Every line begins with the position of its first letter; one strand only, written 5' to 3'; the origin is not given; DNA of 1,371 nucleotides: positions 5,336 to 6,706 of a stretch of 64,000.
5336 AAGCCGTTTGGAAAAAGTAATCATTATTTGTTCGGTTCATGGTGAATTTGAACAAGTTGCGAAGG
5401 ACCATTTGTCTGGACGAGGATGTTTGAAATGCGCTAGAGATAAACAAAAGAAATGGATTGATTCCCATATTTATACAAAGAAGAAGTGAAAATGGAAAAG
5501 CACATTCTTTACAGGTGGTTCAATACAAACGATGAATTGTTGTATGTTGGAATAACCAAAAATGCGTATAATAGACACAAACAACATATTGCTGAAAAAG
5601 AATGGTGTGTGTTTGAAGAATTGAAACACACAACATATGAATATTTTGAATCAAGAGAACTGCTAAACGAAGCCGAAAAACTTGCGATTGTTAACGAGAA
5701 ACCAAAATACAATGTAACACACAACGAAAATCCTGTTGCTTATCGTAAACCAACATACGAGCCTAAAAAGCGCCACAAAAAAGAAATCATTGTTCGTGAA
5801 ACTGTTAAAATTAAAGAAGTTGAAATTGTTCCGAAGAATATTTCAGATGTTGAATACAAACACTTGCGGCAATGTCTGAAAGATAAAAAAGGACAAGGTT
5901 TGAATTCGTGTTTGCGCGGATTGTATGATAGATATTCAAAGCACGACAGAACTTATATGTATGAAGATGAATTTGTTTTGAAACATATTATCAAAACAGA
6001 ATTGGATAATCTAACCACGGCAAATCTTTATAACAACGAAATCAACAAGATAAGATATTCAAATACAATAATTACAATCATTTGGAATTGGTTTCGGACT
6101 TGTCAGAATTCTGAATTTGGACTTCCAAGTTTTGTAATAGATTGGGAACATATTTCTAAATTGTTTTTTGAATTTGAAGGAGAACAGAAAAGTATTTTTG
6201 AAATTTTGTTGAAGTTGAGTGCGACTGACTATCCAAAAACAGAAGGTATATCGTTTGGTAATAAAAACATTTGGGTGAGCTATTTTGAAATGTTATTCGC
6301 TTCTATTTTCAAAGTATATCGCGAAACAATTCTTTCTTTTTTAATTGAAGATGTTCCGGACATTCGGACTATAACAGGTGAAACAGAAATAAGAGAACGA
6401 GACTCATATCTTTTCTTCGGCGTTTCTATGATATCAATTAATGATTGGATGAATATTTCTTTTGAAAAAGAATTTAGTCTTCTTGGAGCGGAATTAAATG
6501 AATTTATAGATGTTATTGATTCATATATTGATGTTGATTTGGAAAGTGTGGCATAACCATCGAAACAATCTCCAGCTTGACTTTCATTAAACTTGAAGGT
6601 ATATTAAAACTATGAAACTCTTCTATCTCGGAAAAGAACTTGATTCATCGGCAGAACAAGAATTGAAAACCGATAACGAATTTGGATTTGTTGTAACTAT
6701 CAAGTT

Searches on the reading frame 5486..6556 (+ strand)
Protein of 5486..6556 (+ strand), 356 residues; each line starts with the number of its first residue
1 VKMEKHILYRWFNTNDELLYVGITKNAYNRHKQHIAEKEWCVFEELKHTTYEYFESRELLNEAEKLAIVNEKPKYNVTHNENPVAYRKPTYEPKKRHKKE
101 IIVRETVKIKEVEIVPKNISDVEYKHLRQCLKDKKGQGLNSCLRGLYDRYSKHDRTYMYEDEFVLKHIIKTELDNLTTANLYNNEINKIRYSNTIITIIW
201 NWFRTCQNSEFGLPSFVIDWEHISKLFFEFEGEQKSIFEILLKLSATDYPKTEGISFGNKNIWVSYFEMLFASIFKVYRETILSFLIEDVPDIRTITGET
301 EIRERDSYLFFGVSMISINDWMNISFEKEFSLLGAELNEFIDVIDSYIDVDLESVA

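Call 9: search_protein_families(library=phrogs, proteins=[window:5486-6556:+], max_evalue=0.001)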
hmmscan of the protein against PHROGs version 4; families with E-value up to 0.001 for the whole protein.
window:5486-6556:+ (356 aa): 2 families
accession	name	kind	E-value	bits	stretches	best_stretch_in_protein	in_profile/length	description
phrog_3312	-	DNA, RNA and nucleotide metabolism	3.5e-21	77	1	3-93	3-97/175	endonuclease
phrog_16880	-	DNA, RNA and nucleotide metabolism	3.7e-13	50.7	1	2-90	3-90/162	endonuclease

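Call 10: search_protein_families(library=pfam, proteins=[window:5486-6556:+], max_evalue=0.001)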
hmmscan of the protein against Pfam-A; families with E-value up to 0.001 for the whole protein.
window:5486-6556:+ (356 aa): 1 family
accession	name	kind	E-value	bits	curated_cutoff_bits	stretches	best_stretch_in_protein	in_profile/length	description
PF01541.30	GIY-YIG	-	3.7e-08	34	22.6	1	5-76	1-78/78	GIY-YIG catalytic domain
